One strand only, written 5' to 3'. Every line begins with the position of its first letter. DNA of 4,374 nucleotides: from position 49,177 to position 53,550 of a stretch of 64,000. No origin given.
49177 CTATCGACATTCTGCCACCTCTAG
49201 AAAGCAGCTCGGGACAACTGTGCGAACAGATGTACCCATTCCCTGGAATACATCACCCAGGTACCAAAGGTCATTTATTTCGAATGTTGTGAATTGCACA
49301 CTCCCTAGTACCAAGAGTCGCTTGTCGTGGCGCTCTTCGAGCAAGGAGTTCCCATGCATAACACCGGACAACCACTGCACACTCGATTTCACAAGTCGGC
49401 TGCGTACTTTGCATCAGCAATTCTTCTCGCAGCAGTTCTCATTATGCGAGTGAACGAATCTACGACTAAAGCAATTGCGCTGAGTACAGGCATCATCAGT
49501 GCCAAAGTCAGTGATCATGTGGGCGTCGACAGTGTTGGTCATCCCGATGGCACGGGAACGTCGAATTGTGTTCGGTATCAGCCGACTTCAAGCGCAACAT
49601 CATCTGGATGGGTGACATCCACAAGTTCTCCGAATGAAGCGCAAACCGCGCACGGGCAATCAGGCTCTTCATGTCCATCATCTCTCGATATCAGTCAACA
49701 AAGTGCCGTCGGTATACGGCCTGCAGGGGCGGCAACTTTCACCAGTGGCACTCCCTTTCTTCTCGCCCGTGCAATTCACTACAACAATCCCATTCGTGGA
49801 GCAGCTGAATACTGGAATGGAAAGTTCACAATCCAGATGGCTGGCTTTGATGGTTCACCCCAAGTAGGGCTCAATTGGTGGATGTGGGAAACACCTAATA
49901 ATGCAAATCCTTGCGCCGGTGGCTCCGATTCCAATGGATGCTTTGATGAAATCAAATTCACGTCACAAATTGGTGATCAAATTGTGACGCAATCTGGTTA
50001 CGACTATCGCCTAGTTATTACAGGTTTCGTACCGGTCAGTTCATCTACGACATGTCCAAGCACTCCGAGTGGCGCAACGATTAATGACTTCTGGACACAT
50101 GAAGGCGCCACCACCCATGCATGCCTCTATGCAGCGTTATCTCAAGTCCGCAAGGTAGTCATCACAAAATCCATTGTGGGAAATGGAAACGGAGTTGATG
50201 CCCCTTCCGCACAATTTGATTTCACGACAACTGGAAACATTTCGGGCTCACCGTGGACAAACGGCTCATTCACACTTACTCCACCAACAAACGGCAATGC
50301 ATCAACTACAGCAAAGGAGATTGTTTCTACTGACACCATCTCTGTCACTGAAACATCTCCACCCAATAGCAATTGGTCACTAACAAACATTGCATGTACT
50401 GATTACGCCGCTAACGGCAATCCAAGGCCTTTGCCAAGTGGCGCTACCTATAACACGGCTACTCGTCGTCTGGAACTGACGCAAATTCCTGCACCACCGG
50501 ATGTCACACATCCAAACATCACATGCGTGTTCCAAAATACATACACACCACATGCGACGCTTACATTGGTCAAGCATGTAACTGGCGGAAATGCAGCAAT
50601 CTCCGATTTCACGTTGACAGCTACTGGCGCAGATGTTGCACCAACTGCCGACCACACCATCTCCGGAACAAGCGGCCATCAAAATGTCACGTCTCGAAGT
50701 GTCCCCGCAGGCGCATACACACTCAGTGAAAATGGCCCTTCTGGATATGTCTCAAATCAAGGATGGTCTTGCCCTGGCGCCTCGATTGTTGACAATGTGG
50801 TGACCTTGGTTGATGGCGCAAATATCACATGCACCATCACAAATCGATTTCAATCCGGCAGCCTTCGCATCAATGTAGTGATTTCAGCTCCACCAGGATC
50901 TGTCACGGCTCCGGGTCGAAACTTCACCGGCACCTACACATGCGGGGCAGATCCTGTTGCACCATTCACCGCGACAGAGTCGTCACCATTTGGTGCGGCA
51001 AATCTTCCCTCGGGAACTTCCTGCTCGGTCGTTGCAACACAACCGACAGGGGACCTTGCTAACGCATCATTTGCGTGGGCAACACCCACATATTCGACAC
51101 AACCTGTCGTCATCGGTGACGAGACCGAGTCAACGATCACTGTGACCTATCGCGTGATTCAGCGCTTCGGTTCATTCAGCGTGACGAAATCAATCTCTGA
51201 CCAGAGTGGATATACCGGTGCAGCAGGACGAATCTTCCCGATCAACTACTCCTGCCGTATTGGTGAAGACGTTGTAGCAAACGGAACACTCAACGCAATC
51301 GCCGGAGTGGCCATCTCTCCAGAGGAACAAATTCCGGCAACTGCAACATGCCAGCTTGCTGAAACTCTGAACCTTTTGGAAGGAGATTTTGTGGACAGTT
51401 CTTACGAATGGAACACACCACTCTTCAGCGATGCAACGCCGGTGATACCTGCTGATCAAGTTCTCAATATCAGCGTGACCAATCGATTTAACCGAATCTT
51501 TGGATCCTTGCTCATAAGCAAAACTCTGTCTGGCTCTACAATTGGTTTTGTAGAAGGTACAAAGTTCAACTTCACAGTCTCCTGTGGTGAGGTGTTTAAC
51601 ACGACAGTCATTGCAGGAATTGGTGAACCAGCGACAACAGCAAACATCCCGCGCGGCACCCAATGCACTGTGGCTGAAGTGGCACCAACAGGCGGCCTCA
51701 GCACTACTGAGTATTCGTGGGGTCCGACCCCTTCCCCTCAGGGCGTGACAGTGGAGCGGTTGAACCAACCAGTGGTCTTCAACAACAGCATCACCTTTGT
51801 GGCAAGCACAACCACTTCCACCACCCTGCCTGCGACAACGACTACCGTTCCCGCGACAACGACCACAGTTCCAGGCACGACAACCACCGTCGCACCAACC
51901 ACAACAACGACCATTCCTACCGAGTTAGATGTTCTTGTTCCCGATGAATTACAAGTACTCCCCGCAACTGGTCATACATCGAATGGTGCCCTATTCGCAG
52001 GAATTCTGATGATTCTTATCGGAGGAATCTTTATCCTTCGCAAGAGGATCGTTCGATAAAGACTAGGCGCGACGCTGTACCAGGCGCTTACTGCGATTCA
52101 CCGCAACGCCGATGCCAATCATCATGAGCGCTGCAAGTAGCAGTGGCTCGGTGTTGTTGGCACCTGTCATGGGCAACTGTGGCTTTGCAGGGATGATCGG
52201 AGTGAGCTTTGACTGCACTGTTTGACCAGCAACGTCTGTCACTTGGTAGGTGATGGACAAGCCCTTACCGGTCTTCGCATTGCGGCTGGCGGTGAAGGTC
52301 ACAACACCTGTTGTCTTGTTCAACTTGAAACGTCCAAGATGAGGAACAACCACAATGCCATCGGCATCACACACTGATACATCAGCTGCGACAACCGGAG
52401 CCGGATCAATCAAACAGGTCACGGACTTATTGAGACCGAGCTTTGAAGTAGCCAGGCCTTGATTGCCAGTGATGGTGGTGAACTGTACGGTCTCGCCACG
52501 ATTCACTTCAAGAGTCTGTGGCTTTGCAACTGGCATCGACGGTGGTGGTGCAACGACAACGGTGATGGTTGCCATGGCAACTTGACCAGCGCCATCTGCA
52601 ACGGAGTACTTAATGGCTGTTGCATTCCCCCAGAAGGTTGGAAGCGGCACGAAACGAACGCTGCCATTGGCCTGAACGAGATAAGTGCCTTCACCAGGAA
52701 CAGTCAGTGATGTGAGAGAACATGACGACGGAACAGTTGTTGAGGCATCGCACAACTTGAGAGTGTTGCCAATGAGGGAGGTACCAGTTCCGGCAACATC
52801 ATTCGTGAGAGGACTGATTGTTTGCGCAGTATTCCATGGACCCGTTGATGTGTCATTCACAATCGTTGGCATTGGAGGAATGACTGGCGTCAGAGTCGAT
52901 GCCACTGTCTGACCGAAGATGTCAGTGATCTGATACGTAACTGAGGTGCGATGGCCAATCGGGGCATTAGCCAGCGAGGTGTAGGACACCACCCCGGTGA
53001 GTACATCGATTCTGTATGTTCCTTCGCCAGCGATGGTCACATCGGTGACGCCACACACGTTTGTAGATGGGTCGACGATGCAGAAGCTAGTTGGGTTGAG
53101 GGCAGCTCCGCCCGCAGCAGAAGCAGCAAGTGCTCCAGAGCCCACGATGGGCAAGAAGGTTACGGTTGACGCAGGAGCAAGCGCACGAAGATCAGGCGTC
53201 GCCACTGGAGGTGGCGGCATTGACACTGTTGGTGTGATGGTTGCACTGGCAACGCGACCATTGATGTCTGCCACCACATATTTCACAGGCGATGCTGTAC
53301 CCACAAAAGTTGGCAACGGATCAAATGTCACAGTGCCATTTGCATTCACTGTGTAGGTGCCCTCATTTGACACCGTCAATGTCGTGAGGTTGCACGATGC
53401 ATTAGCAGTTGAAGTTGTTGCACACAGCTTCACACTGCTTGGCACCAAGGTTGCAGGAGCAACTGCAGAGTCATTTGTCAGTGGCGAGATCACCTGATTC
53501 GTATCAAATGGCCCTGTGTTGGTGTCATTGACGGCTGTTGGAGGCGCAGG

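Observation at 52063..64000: Giant (more than 3,978-codon) sortase-anchored mosaic surface protein that runs off the window edge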

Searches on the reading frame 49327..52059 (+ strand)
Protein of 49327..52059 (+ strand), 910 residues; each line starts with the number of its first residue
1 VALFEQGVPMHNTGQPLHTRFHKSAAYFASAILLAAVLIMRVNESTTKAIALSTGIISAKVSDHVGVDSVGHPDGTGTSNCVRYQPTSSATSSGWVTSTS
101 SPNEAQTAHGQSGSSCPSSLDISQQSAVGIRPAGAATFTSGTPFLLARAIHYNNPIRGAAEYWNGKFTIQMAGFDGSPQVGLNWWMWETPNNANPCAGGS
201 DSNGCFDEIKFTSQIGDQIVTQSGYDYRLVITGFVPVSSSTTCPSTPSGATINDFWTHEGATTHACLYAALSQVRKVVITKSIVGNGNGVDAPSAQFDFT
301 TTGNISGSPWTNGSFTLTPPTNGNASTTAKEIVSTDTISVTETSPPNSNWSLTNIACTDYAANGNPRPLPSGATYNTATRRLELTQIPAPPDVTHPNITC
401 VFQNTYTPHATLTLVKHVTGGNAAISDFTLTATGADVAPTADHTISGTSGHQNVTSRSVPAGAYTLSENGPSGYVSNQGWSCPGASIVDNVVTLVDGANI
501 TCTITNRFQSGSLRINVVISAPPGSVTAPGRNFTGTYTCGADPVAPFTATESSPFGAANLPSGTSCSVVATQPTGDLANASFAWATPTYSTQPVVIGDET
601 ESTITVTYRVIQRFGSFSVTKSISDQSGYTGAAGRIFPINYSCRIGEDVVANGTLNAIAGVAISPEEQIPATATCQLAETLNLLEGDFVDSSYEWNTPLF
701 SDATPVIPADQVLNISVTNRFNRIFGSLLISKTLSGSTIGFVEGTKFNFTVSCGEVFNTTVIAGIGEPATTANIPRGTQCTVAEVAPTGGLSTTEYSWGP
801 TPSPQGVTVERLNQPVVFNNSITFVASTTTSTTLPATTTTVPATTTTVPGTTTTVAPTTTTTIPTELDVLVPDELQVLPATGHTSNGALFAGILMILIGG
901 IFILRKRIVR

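Call 10: search_protein_families(library=pfam, proteins=[window:49327-52059:+], max_evalue=0.001)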
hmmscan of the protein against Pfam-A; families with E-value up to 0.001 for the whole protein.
window:49327-52059:+ (910 aa): 4 families
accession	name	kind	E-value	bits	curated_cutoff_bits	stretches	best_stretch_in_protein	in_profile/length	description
PF19407.5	DUF5979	-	5.6e-28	98.1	25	4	617-721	1-103/104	Domain of unknown function (DUF5979)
PF19403.5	SpaA_2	-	6.1e-19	68.8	25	1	410-504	4-96/96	Prealbumin-like fold domain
PF24514.1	SpaA_4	-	5.1e-10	40.5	27.3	2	279-406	3-107/107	Prealbumin-like fold domain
PF00746.26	Gram_pos_anchor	-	0.00015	22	20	1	876-907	7-39/43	LPXTG cell wall anchor motif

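Call 31: find_encoding_contigs(protein=window:49327-52059:+, flank=10000, max_places=6)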
Protein window:49327-52059:+ (910 aa): no gene with exactly this product is on record in the collection.

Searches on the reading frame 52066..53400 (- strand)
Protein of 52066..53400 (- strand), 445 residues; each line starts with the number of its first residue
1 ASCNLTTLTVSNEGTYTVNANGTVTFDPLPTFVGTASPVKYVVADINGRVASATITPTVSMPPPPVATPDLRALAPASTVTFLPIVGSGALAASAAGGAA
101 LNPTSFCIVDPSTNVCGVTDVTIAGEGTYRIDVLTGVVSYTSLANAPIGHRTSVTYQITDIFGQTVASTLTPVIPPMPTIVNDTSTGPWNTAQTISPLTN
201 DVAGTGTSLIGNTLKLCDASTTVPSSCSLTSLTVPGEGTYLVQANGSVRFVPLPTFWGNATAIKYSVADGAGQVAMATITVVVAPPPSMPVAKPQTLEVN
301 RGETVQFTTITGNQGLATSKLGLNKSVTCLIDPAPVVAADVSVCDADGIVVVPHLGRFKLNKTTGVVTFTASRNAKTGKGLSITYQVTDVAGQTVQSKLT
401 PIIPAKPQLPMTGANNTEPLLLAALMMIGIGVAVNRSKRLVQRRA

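Call 5: search_protein_families(library=pfam, proteins=[window:52066-53400:-], max_evalue=0.1)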
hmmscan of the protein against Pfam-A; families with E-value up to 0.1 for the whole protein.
window:52066-53400:- (445 aa): 5 families
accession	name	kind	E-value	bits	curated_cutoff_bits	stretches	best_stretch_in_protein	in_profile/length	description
PF19076.6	CshA_repeat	-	2.3e-44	150.7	27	4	6-59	50-103/103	Surface adhesin CshA repetitive domain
PF17963.7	Big_9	-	7.2e-20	72.1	23.6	3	178-281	4-88/89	Bacterial Ig domain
PF17892.7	Cadherin_5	-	2.9e-13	49.9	26.5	2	5-59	43-97/98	Cadherin-like domain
PF00746.26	Gram_pos_anchor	-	0.0063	16.9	20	1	405-436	5-37/43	LPXTG cell wall anchor motif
PF17803.7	Cadherin_4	-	0.0081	17.1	25.1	0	165-250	2-71/71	Bacterial cadherin-like domain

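Call 6: search_protein_families(library=ncbifam, proteins=[window:52066-53400:-], max_evalue=0.1)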
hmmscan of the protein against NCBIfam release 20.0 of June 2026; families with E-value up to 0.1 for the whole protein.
window:52066-53400:- (445 aa): 6 families
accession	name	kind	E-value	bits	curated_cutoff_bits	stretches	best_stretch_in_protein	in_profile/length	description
TIGR04225.1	CshA_fibril_rpt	repeat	1e-48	164.4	60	4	7-59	51-104/104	fibrillar adhesin CshA-type repeat protein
NF012211.1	tand_rpt_95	domain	3.8e-17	62.1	90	2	228-295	30-96/98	tandem-95 repeat protein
NF045619.1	adhes_GNV_Cterm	subfamily_domain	7.1e-06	25.5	180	0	118-171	400-454/458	BapA/Bap/LapF family large adhesin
NF033902.0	iso_D2_wall_anc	subfamily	0.0018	17.1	95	1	364-439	472-540/540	SpaH/EbpB family LPXTG-anchored major pilin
TIGR01167.1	LPXTG_anchor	domain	0.0061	17.2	15.9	1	408-439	1-32/34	LPXTG cell wall anchor domain-containing protein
NF006093.0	PRK08245.1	subfamily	0.059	12.8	208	0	320-354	155-187/240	hypothetical protein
